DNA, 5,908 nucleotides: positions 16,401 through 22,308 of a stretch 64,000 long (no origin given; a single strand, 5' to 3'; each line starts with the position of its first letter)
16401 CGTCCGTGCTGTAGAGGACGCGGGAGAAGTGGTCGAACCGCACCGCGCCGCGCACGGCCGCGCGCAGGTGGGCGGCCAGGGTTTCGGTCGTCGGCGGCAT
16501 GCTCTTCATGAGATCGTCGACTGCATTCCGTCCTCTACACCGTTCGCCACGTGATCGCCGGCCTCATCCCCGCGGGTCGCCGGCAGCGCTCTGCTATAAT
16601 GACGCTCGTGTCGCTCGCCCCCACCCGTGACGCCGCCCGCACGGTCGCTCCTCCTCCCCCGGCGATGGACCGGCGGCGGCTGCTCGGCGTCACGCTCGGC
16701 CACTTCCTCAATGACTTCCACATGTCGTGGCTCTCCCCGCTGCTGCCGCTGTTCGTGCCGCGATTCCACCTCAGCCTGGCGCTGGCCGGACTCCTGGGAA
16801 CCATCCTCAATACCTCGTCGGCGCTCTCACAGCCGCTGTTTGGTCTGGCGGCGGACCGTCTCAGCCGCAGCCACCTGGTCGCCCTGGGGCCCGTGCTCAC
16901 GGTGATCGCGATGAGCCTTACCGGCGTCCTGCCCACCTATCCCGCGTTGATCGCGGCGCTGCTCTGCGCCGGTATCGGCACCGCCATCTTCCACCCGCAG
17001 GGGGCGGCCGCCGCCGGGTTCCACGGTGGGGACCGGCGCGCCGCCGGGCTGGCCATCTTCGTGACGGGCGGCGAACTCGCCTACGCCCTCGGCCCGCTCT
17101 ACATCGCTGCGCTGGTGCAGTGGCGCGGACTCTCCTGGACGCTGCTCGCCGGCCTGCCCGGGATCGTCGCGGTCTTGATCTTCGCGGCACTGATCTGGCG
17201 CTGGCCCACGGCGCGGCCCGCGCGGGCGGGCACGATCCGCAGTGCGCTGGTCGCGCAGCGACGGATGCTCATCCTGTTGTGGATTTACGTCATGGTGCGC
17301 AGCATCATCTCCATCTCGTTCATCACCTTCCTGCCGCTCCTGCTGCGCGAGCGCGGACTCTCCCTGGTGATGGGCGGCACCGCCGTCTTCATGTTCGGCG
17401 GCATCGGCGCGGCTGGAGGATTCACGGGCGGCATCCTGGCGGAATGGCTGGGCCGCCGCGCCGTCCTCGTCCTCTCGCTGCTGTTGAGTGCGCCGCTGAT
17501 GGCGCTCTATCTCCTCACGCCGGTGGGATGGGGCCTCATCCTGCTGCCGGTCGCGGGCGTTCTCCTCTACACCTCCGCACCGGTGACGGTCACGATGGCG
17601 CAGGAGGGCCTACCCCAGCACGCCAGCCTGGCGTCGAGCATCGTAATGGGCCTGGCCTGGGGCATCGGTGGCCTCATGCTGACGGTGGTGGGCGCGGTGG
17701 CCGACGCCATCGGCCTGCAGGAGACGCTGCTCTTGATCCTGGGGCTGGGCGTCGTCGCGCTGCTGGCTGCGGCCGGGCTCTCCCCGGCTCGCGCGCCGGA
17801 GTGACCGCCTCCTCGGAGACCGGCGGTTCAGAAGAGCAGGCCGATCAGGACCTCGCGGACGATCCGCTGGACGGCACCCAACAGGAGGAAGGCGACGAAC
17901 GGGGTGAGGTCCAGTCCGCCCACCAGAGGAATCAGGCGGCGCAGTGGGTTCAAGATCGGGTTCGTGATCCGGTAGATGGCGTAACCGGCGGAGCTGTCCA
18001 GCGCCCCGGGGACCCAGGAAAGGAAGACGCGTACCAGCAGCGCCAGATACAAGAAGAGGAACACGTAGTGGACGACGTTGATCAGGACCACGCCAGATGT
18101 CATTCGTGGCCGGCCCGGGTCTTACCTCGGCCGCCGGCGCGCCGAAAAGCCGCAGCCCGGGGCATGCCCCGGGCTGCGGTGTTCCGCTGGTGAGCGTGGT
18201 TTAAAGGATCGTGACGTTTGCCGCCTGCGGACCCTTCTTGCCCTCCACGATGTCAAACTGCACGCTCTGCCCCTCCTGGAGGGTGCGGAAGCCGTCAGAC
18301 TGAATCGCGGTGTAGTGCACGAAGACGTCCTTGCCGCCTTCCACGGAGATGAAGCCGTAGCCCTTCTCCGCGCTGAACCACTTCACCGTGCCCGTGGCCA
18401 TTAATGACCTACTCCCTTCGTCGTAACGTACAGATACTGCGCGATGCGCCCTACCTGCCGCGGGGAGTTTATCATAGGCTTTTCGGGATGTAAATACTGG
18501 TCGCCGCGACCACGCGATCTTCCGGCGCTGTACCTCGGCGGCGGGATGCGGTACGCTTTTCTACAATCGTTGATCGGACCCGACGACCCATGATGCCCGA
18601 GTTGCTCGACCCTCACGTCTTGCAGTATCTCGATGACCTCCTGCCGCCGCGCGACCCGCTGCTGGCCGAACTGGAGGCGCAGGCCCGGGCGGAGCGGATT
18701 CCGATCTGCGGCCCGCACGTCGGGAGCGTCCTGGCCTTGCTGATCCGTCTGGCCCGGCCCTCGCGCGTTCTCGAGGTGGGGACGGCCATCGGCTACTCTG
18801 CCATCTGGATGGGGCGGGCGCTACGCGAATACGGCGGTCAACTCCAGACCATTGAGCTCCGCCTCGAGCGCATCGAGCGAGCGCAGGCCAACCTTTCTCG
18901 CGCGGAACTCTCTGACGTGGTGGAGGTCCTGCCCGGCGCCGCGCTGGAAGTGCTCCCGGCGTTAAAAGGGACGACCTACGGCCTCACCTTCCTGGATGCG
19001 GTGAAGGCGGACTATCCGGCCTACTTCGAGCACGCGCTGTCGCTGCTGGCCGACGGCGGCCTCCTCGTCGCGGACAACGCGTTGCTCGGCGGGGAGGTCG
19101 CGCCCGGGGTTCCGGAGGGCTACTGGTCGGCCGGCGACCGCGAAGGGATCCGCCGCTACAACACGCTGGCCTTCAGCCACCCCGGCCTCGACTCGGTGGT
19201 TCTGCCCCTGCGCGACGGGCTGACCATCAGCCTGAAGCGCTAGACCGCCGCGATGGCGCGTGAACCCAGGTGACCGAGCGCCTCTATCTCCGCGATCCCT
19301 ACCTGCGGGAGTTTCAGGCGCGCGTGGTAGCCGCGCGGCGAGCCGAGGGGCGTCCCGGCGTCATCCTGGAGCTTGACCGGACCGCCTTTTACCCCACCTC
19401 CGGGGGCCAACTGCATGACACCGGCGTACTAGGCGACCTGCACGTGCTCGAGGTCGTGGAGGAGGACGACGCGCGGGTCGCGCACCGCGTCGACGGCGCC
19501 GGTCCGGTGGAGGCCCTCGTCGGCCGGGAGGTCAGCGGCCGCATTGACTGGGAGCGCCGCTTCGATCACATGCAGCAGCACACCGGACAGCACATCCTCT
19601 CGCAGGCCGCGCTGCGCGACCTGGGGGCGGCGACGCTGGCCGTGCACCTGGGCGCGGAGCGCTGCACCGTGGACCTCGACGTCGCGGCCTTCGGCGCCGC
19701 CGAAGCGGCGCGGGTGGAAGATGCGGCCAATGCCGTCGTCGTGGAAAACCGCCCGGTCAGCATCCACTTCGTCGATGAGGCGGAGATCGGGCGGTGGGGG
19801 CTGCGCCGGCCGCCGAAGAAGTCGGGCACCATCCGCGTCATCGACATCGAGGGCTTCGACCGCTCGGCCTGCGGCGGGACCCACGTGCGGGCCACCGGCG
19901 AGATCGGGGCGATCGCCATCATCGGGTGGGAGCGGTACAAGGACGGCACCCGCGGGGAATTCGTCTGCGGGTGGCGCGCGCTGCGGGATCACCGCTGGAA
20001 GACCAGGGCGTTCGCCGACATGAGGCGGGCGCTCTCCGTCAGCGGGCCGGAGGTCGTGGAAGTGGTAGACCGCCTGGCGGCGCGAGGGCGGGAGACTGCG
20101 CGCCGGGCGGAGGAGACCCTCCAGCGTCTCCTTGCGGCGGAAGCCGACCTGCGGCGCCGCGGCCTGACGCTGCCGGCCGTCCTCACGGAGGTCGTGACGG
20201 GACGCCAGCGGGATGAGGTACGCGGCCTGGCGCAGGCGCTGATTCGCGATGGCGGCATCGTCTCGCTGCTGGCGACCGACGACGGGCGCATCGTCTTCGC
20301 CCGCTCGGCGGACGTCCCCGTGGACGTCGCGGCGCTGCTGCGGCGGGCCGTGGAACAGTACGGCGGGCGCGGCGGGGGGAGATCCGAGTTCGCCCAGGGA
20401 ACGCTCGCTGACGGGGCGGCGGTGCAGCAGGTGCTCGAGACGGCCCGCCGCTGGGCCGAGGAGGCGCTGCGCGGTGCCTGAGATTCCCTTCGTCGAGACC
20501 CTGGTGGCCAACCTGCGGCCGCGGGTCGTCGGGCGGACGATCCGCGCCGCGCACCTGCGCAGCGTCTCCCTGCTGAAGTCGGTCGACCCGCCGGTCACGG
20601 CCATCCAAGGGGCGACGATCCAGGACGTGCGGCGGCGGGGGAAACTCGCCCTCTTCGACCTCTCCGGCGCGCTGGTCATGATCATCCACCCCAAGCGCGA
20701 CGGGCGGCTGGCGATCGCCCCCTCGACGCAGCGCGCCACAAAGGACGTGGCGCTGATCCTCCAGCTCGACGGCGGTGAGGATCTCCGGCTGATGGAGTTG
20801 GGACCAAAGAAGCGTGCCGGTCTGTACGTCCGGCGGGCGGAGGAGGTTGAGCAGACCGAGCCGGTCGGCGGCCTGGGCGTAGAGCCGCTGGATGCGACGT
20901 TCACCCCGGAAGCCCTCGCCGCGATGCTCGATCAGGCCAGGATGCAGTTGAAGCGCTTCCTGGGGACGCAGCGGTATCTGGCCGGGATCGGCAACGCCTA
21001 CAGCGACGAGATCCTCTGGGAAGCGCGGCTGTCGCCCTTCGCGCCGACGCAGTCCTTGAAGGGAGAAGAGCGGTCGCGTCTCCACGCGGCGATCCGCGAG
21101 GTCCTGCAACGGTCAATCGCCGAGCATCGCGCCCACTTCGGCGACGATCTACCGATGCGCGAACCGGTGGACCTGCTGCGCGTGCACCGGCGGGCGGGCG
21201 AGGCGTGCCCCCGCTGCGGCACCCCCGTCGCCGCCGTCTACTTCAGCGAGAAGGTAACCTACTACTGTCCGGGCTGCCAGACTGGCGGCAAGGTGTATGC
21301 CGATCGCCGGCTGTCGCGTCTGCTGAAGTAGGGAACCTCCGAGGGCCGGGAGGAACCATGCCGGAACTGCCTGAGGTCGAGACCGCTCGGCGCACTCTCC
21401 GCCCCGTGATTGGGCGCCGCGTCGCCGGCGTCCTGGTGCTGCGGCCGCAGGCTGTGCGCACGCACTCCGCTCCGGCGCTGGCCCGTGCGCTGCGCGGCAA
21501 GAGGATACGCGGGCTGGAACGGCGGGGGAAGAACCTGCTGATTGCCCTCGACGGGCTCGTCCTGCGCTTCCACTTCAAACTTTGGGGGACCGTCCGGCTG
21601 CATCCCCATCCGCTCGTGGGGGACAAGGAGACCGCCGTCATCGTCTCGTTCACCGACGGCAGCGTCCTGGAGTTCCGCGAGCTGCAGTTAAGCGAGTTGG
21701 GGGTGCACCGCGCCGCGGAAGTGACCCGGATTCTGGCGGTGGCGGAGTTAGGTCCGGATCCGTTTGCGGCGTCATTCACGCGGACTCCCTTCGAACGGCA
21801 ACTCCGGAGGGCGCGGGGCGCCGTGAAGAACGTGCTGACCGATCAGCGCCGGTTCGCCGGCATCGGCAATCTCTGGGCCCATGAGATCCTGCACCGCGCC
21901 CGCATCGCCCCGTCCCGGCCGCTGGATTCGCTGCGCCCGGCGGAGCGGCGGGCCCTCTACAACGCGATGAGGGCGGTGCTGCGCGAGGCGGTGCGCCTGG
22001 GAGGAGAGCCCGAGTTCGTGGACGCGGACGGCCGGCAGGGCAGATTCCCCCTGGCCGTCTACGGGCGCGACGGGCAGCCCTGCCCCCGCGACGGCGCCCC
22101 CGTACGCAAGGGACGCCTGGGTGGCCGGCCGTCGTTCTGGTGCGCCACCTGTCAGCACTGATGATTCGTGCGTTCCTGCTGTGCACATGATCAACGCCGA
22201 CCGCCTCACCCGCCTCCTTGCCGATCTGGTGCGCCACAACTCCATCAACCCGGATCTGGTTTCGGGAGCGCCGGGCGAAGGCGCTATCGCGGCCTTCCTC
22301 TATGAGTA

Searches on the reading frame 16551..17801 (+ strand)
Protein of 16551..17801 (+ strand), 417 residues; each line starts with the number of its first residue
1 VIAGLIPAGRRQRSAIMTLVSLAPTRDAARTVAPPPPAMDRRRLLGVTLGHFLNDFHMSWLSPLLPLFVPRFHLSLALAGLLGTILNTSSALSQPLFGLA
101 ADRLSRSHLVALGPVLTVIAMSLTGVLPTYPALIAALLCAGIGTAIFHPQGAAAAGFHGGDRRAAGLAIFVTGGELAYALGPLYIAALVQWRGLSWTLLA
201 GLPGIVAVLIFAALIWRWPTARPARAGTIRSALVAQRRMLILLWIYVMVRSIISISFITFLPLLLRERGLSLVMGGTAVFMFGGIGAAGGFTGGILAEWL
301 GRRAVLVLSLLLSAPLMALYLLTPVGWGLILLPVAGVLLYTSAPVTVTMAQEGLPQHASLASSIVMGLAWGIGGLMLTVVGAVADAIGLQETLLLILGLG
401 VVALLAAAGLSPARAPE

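Call 32: search_protein_families(library=pfam, proteins=[window:16551-17801:+], max_evalue=0.00001)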
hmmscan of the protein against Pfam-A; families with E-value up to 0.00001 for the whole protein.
window:16551-17801:+ (417 aa): 1 family
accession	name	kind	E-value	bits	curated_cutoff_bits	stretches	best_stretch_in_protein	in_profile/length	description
PF07690.21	MFS_1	-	1.6e-29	103.4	33.4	1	48-376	2-345/347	Major Facilitator Superfamily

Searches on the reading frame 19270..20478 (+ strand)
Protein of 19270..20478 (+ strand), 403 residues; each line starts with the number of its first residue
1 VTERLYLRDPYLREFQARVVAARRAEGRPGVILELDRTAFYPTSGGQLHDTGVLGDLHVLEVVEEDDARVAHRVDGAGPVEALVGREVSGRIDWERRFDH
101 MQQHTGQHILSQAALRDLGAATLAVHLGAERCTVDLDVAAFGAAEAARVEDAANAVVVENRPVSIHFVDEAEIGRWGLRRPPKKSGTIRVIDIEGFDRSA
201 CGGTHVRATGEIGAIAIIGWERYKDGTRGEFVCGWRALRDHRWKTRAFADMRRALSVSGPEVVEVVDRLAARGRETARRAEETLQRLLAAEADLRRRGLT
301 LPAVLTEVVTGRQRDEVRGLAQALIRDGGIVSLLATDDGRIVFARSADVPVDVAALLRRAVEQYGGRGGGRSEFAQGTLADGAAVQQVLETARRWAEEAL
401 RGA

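Call 32: search_protein_families(library=pfam, proteins=[window:19270-20478:+], max_evalue=0.00001)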
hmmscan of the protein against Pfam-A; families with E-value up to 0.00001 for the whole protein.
window:19270-20478:+ (403 aa): 3 families
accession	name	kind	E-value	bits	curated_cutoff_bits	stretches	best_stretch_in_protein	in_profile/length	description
PF07973.19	tRNA_SAD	-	2.2e-11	44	24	1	188-227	1-40/44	Threonyl and Alanyl tRNA synthetase second additional domain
PF02272.25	DHHA1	-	1.6e-10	41.8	25.9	1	304-398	4-102/102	DHHA1 domain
PF01411.24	tRNA-synt_2c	-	2.2e-06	27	30.3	1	30-96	486-552/552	tRNA synthetases class II (A)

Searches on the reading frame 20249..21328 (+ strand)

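Call 53: search_protein_families(library=pfam, proteins=[window:20249-21328:+], max_evalue=0.00001)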
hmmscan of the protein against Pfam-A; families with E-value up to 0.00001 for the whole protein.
window:20249-21328:+ (360 aa): 3 families
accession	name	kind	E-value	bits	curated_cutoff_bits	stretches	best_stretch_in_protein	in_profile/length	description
PF06831.19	H2TH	-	2.6e-20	72.6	34.7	1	209-292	1-84/93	Formamidopyrimidine-DNA glycosylase H2TH domain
PF01149.29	Fapy_DNA_glyco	-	1e-16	62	25.5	1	77-182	2-109/117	Formamidopyrimidine-DNA glycosylase N-terminal domain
PF06827.20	zf-FPG_IleRS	-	8.9e-06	25.9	21.3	1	317-345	1-29/30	Zinc finger found in FPG and IleRS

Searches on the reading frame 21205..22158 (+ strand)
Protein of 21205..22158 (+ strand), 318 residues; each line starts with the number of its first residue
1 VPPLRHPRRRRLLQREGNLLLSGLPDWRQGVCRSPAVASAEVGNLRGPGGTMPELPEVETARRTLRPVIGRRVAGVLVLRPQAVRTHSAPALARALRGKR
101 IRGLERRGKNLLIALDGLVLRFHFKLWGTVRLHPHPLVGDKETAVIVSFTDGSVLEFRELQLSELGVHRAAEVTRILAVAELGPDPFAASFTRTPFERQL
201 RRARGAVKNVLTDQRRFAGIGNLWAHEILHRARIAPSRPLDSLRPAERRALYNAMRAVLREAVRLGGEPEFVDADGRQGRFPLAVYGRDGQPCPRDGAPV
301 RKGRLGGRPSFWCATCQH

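Call 53: search_protein_families(library=pfam, proteins=[window:21205-22158:+], max_evalue=0.00001)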
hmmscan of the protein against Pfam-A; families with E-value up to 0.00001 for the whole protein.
window:21205-22158:+ (318 aa): 2 families
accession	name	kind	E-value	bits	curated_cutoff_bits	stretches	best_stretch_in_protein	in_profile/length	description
PF01149.29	Fapy_DNA_glyco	-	1.5e-23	84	25.5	1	52-159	1-110/117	Formamidopyrimidine-DNA glycosylase N-terminal domain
PF06831.19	H2TH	-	1.5e-19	70.2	34.7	1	182-267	1-86/93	Formamidopyrimidine-DNA glycosylase H2TH domain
